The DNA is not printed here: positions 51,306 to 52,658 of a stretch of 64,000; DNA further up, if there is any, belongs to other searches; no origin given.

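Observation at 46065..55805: Composite defense island: HTH-ImmA/DUF4411, Type III mod, an unknown 360-aa gene, hicAB plus nuclease, and a frameshifted Type III res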

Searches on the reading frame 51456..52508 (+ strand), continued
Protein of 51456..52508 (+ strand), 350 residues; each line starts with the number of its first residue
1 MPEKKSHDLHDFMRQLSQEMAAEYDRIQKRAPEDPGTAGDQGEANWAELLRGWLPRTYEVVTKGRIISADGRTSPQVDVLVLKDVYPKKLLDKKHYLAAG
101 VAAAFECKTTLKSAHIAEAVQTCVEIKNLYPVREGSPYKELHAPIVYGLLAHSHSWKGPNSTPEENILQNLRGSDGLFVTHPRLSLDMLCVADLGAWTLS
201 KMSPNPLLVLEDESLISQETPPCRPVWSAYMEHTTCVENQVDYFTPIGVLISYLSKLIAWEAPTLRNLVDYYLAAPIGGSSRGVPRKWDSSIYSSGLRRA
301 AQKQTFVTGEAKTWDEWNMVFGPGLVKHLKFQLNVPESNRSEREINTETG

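Call 48: search_protein_families(library=pfam, proteins=[L004:11343-12494:+, L002:3353-4762:+, L003:9365-9823:+, L037:6640-8394:+, L046:1139-2461:+, L069:8548-9975:+, L073:5244-6095:+, L073:6096-6833:+, L056:5946-8261:+], max_evalue=0.1)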
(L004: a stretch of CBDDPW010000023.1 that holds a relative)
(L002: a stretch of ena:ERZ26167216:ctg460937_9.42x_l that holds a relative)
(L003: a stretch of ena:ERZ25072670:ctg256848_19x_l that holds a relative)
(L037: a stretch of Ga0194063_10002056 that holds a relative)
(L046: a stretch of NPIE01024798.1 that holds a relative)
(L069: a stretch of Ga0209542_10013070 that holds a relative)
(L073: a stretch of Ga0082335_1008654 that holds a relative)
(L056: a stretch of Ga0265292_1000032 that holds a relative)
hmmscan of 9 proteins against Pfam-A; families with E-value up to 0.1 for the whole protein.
L004:11343-12494:+ (383 aa): 2 families
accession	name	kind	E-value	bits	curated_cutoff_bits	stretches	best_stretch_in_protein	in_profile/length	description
PF12207.13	DUF3600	-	0.0008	19.8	26.5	1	61-98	21-57/160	Domain of unknown function (DUF3600)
PF25254.1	DUF7856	-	0.066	13.3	30.2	1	28-100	105-183/280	Family of unknown function (DUF7856)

L002:3353-4762:+ (469 aa): 4 families
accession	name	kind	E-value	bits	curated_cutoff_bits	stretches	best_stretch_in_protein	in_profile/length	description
PF20990.2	DUF2207_C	-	0.02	15.1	33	1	267-357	87-164/247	Predicted membrane protein (DUF2207) C-terminal domain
PF12325.13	TMF_TATA_bd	-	0.027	15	29.1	1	256-319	16-80/115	TATA element modulatory factor 1 TATA binding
PF24172.1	CdiI_ImmP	-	0.029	15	33.2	1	226-291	3-69/129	CdiI immunity protein EcoliA0-like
PF01956.21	EMC3_TMCO1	-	0.046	13.9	27.1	1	273-388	41-118/169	Integral membrane protein EMC3/TMCO1-like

L003:9365-9823:+ (152 aa): 0 families

L037:6640-8394:+ (584 aa): 3 families
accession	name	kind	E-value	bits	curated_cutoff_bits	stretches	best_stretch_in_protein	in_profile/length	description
PF03235.19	GmrSD_N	-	3.2e-33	116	33.2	1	8-264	1-196/199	GmrSD restriction endonuclease, N-terminal domain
PF07510.16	GmrSD_C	-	1.2e-05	25.7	23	1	471-572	44-136/138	GmrSD restriction endonucleases, C-terminal domain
PF16837.10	SF3A3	-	0.03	14.9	27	0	115-145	15-46/49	Pre-mRNA-splicing factor SF3A3, of SF3a complex, Prp9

L046:1139-2461:+ (440 aa): 3 families
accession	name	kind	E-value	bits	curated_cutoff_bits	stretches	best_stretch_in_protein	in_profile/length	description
PF08378.17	NERD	-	1.3e-17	64.7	22.1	1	268-378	1-110/111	Nuclease-related domain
PF07219.19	HemY_N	-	0.00098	19.6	31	1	232-288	20-75/107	HemY protein N-terminus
PF16995.10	tRNA-synt_2_TM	-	0.051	13.8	26.8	1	187-253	9-80/215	Transmembrane region of lysyl-tRNA synthetase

L069:8548-9975:+ (475 aa): 7 families
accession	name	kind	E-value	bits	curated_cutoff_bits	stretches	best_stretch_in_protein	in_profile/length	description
PF04326.19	SLFN_AlbA_2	-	4.5e-17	63.1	25.3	1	14-134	1-117/118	Schlafen, AlbA_2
PF13749.12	HATPase_c_4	-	1.6e-14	54.1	26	1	308-390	3-88/89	Putative ATP-dependent DNA helicase recG C-terminal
PF13412.12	HTH_24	-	8.7e-07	28.9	21.9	1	416-461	3-48/48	Winged helix-turn-helix DNA-binding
PF04703.18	FaeA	-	3.1e-05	24.7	20.7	1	432-473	17-60/62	FaeA-like protein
PF08220.18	HTH_DeoR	-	0.06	13.5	21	0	421-466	5-49/57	DeoR-like helix-turn-helix domain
PF08279.18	HTH_11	-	0.07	13.5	25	0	420-460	4-46/55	HTH domain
PF13545.12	HTH_Crp_2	-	0.092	13.2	27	0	431-464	23-56/70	Crp-like helix-turn-helix domain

L073:5244-6095:+ (283 aa): 0 families

L073:6096-6833:+ (245 aa): 2 families
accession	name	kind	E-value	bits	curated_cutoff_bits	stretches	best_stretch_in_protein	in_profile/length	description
PF07505.17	DUF5131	-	1.6e-102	342.6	28.9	1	4-234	1-243/243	Protein of unknown function (DUF5131)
PF17338.8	GP88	-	0.00034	21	24.4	1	20-147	38-172/230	Gene product 88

L056:5946-8261:+ (771 aa): 0 families

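Call 49: find_encoding_contigs(protein=P0020, flank=8000, max_places=2)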
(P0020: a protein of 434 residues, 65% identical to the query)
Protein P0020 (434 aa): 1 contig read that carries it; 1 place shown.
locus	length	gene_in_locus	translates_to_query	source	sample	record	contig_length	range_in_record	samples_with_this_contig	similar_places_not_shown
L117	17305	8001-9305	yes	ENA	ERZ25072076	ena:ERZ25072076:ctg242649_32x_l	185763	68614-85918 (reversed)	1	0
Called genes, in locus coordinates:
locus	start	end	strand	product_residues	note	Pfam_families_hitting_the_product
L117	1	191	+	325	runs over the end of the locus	PF01408:GFO_IDH_MocA, PF08635:ox_reductase_C (weak), PF22725:GFO_IDH_MocA_C3, PF02894:GFO_IDH_MocA_C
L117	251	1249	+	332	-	PF01408:GFO_IDH_MocA, PF22725:GFO_IDH_MocA_C3, PF02894:GFO_IDH_MocA_C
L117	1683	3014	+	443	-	PF13175:AAA_15 (weak), PF13304:AAA_21, PF13175:AAA_15, PF12476:DUF3696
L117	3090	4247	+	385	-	PF01381:HTH_3, PF13560:HTH_31 (weak), PF12728:HTH_17 (faint), PF06114:Peptidase_M78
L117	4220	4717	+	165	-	PF14367:DUF4411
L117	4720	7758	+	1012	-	PF01555:N6_N4_Mtase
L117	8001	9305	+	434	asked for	PF20247:DUF6602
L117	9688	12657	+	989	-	PF04851:ResIII (weak)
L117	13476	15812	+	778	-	PF07090:GATase1_like (faint)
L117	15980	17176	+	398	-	PF00291:PALP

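Call 55: predict_structure(alignment_id=A3)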
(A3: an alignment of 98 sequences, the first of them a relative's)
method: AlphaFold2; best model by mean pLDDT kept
length: 350 residues; sequences in the alignment: 98
mean_pLDDT: 91.0   pTM: 0.89
mean pLDDT of the five models: 91.0, 90.4, 90.4, 89.6, 89.5
residues with pLDDT >= 90: 283; 70-90: 21; 50-70: 44; < 50: 2
segments of 3 or more residues with pLDDT < 50: none
pLDDT, mean of each block of 10 residues (from residue 1): 90 97 95 97 98 98 98 98 98 98 98 98 99 97 98 98 98 98 99 98 78 62 87 96 96 98 97 94 96 94 73 88 67 60 53
secondary structure, 60 per line:
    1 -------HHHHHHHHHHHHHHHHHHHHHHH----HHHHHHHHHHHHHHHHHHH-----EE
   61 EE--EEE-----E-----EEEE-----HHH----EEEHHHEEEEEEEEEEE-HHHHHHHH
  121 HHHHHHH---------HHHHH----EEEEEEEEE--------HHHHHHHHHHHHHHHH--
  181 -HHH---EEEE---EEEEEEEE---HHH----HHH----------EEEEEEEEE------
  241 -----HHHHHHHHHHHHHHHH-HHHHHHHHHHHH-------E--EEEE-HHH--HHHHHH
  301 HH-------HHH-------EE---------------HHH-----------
elements in order: H8-30 H35-53 E59-62 E65-67 E79-82 E95-97 E101-111 H113-127 H137-141 E146-154 H163-178 E188-191 E195-202 E226-234 H246-261 H263-274 E285-288 H295-302

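Call 57: fold_search(model_id=the predicted structure, library=pdb)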
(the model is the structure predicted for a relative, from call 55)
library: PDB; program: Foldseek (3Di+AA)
matches with E <= 10: 161; with E <= 0.001: 14
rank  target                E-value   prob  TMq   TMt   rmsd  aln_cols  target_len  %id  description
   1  6p7p_C                2.0e-12  1.00  0.44  0.62   5.1       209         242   23  Structure of E. coli MS115-1 NucC, cAAA-bound form (released 2019-12-25)
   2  6q1h_A                2.5e-12  1.00  0.43  0.61   5.0       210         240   24  Structure of P. aeruginosa ATCC27853 NucC, cAAA-bound form (released 2019-12-25)
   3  6q1h_G                2.7e-12  1.00  0.38  0.54   5.7       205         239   26  Structure of P. aeruginosa ATCC27853 NucC, cAAA-bound form (released 2019-12-25)
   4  7zgv_A                5.1e-12  1.00  0.42  0.57   6.1       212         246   22  Serratia NucC bound to cA3 (released 2022-10-26)
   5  7zgw_B                5.4e-12  1.00  0.41  0.57   6.0       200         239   24  Serratia NucC apo form (released 2022-10-26)
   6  6p7p_B                7.2e-12  1.00  0.39  0.54   5.5       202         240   25  Structure of E. coli MS115-1 NucC, cAAA-bound form (released 2019-12-25)
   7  7zgw_F                9.6e-12  1.00  0.39  0.57   4.2       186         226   21  Serratia NucC apo form (released 2022-10-26)
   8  7zgw_C                1.3e-11  1.00  0.41  0.62   4.0       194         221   21  Serratia NucC apo form (released 2022-10-26)
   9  7zgw_D                3.7e-11  1.00  0.38  0.56   4.6       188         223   23  Serratia NucC apo form (released 2022-10-26)
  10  6p7o                  4.1e-11  1.00  0.35  0.53   5.7       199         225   25  Structure of E. coli MS115-1 NucC, Apo form (released 2019-12-25)
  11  6p7p_A                4.4e-11  1.00  0.39  0.55   5.6       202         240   25  Structure of E. coli MS115-1 NucC, cAAA-bound form (released 2019-12-25)
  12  7zgw_A                4.6e-11  1.00  0.41  0.58   5.5       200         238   24  Serratia NucC apo form (released 2022-10-26)
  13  6uxf                  1.7e-10  1.00  0.41  0.58   5.1       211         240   20  Structure of V. metoecus NucC, hexamer form (released 2019-12-25)
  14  6uxg_A                1.2e-09  1.00  0.34  0.50   7.4       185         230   21  Structure of V. metoecus NucC, trimer form (released 2019-12-25)
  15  3v1z_A                1.5e-02  0.97  0.27  0.32   6.0       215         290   13  Crystal structure of Type IIF restriction endonuclease Bse634I with cognate DNA (released 2012-04-25)
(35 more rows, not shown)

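Call 62: search_solved_structures(query=A3, max_evalue=0.01, show_alignments=4)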
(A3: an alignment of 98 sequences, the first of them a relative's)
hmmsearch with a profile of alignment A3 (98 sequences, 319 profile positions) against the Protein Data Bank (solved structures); distinct sequences matched with E-value up to 0.01: 5.
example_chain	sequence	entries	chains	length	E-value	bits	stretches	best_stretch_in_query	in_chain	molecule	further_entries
6q1h_A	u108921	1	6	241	7.4e-16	61.6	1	7-159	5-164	Bacterial protein ORF C62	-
7zgv_A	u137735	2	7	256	8.4e-16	61.5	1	29-164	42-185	Serratia NucC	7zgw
6uxf_A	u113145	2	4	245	1.8e-15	60.4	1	8-131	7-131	Vibrio meotecus sp. RC341 NucC | Vibrio metoecus sp. RC341 NucC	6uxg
6p7o_A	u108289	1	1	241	1.6e-12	50.7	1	28-156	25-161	E. coli MS115-1 NucC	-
6p7p_A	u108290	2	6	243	3.7e-11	46.2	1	28-156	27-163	E. coli MS115-1 NucC 2-241 | E. coli MS115-1 NucC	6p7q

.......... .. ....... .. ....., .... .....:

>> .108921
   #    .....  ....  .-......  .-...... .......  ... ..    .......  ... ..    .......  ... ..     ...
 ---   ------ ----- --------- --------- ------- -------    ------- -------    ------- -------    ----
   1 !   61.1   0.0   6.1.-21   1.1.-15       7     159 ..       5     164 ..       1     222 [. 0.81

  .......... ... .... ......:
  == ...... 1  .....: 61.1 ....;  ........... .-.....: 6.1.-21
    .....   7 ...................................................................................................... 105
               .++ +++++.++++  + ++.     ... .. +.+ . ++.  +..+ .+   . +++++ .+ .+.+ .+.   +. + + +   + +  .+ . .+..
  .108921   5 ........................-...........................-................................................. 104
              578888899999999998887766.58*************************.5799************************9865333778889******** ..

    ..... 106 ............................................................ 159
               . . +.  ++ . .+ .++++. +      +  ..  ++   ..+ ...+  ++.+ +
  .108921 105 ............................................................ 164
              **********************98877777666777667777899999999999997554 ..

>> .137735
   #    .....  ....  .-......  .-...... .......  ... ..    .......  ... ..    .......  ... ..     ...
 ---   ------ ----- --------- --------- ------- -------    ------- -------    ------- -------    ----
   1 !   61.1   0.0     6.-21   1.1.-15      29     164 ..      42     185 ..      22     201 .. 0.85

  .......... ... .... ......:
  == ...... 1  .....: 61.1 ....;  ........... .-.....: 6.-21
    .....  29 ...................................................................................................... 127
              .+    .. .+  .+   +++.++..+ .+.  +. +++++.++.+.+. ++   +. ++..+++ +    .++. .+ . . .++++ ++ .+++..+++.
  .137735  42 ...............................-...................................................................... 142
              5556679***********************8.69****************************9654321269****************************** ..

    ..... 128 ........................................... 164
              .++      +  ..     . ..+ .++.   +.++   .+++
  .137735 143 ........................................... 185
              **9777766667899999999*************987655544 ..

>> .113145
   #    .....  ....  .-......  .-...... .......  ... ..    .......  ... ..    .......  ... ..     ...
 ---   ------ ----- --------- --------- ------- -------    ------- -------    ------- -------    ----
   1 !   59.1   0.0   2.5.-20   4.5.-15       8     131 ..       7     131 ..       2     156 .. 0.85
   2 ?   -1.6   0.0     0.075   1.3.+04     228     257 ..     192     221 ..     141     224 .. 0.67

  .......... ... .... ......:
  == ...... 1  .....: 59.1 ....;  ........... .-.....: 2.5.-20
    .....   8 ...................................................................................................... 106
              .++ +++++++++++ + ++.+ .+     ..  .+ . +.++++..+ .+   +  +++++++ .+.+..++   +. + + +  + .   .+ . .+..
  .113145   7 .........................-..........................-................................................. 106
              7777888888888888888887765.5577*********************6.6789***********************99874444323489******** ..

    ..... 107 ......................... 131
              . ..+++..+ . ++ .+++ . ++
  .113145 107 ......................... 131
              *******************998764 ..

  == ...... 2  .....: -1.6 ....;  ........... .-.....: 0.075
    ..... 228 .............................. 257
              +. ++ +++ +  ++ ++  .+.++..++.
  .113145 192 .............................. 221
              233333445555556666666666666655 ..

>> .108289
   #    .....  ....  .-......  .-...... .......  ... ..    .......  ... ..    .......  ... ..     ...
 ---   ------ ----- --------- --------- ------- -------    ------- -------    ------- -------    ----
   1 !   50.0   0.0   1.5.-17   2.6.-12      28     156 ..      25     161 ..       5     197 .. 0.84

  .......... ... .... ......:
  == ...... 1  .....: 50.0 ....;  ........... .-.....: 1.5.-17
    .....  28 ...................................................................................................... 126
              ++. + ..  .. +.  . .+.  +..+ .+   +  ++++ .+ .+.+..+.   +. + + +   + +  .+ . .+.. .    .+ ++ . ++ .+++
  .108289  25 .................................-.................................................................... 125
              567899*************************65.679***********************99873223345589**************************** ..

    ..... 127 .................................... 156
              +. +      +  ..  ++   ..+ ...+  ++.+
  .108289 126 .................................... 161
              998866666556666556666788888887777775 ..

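Call 67: search_protein_families(library=pfam, proteins=[P0213, P0233, P0268, P0166, P0167, P0190, P0020, P0063, P0242, P0258], max_evalue=0.01)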
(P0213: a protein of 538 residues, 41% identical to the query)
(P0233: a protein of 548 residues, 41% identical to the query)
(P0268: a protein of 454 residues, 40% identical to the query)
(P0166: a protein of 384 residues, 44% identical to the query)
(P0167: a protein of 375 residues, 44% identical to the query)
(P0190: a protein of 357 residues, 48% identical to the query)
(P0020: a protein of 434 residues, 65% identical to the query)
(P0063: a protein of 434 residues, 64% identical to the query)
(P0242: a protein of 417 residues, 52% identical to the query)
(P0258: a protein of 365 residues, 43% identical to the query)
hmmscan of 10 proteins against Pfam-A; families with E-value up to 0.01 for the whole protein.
P0213 (538 aa): 1 family
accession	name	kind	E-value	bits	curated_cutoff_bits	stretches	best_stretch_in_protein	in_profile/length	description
PF20247.3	DUF6602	-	1.1e-23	83.5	27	1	250-350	5-104/104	Domain of unknown function (DUF6602)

P0233 (548 aa): 1 family
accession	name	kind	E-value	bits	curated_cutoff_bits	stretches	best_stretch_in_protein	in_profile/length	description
PF20247.3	DUF6602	-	5.7e-24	84.5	27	1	258-357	4-103/104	Domain of unknown function (DUF6602)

P0268 (454 aa): 1 family
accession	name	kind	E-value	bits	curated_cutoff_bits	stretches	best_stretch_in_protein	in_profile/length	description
PF20247.3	DUF6602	-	3.3e-15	56.3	27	1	155-248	8-101/104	Domain of unknown function (DUF6602)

P0166 (384 aa): 1 family
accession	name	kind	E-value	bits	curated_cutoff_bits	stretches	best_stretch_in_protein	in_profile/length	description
PF20247.3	DUF6602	-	4.1e-20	72.1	27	1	55-154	4-103/104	Domain of unknown function (DUF6602)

P0167 (375 aa): 1 family
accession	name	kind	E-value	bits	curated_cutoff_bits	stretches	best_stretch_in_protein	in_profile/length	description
PF20247.3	DUF6602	-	1.7e-21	76.5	27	1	79-171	7-99/104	Domain of unknown function (DUF6602)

P0190 (357 aa): 1 family
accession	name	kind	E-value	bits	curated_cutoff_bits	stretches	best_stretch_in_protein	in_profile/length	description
PF20247.3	DUF6602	-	1.5e-20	73.4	27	1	73-173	6-104/104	Domain of unknown function (DUF6602)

P0020 (434 aa): 1 family
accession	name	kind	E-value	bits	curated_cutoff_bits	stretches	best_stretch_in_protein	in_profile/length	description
PF20247.3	DUF6602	-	3.4e-26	91.6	27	1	142-240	6-104/104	Domain of unknown function (DUF6602)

P0063 (434 aa): 1 family
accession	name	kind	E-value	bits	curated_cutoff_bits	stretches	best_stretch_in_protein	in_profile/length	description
PF20247.3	DUF6602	-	1.8e-25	89.3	27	1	142-240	6-104/104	Domain of unknown function (DUF6602)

P0242 (417 aa): 1 family
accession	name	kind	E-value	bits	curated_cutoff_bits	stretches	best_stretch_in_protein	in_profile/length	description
PF20247.3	DUF6602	-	2.5e-22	79.2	27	1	30-129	4-103/104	Domain of unknown function (DUF6602)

P0258 (365 aa): 3 families
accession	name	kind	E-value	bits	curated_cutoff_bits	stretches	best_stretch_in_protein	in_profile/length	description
PF20247.3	DUF6602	-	5.9e-24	84.4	27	1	62-158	7-101/104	Domain of unknown function (DUF6602)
PF12773.13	DZR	-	0.00068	20.2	27.3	1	3-21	27-45/45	Double zinc ribbon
PF13240.11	Zn_Ribbon_1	-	0.0011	19.1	25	1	3-21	2-20/23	zinc-ribbon domain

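Call 69: search_protein_families(library=phrogs, proteins=[window:51456-52508:+], max_evalue=0.01)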
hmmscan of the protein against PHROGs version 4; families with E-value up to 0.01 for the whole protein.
window:51456-52508:+ (350 aa): 1 family
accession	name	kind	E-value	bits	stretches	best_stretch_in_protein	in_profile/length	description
phrog_32765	-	unknown function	4.2e-05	24.1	1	27-140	42-153/311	-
